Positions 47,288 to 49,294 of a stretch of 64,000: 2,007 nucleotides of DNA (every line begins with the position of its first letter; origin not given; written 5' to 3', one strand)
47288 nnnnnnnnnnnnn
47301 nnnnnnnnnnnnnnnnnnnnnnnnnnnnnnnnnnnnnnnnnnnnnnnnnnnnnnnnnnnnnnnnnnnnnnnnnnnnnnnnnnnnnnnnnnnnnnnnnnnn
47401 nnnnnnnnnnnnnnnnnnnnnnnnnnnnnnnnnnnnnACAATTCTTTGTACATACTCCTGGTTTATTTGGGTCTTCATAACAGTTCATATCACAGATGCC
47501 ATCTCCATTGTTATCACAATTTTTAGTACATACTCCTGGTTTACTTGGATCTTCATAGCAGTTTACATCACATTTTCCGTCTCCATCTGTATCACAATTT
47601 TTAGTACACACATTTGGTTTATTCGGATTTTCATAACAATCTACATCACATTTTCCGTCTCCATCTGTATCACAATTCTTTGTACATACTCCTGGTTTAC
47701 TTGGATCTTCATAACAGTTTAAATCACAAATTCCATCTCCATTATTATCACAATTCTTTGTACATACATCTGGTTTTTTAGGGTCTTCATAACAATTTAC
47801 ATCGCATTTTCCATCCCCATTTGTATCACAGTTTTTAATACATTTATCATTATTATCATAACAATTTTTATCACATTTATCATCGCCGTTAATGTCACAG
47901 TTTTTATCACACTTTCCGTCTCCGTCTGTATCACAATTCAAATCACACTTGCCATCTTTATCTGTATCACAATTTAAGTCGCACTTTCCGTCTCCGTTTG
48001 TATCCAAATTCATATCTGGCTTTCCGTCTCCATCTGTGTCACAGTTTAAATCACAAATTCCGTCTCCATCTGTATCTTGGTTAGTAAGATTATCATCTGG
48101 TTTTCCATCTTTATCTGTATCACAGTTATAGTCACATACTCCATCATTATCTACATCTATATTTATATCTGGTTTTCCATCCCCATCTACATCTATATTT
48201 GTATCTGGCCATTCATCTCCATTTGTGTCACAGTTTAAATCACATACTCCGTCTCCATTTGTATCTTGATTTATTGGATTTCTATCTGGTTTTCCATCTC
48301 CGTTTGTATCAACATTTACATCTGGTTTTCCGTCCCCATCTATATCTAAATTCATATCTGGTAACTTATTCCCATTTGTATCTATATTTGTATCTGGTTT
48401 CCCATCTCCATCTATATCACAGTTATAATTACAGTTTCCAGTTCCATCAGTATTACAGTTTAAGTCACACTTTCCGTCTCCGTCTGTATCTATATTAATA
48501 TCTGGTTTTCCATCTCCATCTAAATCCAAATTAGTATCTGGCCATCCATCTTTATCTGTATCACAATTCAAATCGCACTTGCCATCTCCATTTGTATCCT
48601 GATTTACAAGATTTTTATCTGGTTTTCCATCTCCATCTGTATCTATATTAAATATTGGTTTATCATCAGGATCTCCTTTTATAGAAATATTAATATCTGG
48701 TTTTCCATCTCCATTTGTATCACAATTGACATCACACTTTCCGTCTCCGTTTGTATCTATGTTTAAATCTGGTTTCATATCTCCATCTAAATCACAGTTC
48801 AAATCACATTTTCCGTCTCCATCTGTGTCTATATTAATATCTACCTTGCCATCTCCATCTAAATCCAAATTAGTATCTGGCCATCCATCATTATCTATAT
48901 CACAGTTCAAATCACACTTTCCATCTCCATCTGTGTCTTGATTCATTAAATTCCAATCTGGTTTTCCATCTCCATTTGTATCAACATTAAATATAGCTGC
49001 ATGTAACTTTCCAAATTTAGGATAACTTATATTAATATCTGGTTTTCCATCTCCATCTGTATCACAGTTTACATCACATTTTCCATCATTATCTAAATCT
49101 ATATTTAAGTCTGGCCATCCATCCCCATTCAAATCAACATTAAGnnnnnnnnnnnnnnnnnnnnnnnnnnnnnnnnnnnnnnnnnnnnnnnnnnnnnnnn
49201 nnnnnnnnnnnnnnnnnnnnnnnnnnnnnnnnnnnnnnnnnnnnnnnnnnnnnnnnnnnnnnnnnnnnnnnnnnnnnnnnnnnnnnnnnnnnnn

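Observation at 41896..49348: Candidate novel surface-fibre system: two giant membrane-anchored Ca-repeat stalk proteins tipped with TasA-like domains, next to three free TasA-like subunits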

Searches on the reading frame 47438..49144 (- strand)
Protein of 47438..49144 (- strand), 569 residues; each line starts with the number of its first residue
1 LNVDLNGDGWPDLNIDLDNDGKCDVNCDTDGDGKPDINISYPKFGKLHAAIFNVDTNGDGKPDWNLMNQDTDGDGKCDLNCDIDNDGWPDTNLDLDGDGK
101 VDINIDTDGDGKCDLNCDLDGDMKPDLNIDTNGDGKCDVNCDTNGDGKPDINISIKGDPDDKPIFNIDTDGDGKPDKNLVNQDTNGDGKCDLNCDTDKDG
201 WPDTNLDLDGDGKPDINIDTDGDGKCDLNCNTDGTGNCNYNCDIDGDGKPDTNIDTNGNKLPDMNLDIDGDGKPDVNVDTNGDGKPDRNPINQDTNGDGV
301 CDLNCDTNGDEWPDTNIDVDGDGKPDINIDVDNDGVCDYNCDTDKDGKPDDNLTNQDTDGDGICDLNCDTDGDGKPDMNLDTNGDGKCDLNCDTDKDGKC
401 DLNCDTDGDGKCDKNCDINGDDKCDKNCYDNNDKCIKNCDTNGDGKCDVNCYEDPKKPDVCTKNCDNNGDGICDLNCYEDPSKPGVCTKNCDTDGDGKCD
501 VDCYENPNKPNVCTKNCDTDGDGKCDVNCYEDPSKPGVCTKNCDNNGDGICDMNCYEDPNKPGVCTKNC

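Call 67: search_solved_structures(query=window:47438-49144:-, max_evalue=0.01, show_alignments=2)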
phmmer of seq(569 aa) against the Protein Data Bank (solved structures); distinct sequences matched with E-value up to 0.01: 0.

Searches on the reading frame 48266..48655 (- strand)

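Call 74: search_protein_families(library=pfam, proteins=[window:48266-48655:-], max_evalue=10)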
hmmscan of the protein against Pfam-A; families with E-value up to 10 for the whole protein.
seq(130 aa): 7 families
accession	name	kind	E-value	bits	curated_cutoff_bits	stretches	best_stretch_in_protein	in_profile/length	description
PF01839.29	FG-GAP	-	0.0001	22.5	22.1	4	43-53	8-18/37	FG-GAP repeat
PF22807.2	TrAA12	-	0.0041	15.9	30.9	1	69-120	383-434/463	TrAA12-like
PF13517.12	FG-GAP_3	-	0.0048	17.9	26.9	2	104-113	50-59/61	FG-GAP-like repeat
PF08089.16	Toxin_20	-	0.028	15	25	1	74-87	3-16/39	Huwentoxin-II family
PF17228.7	SGP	-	0.054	14.8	26.7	0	44-77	21-54/93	Sulphur globule protein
PF20615.3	DUF6802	-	2.4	8.6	27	2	79-116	34-72/102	Family of unknown function (DUF6802)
PF00066.22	Notch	-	5.6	7.9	21.2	1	22-35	14-27/36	LNR domain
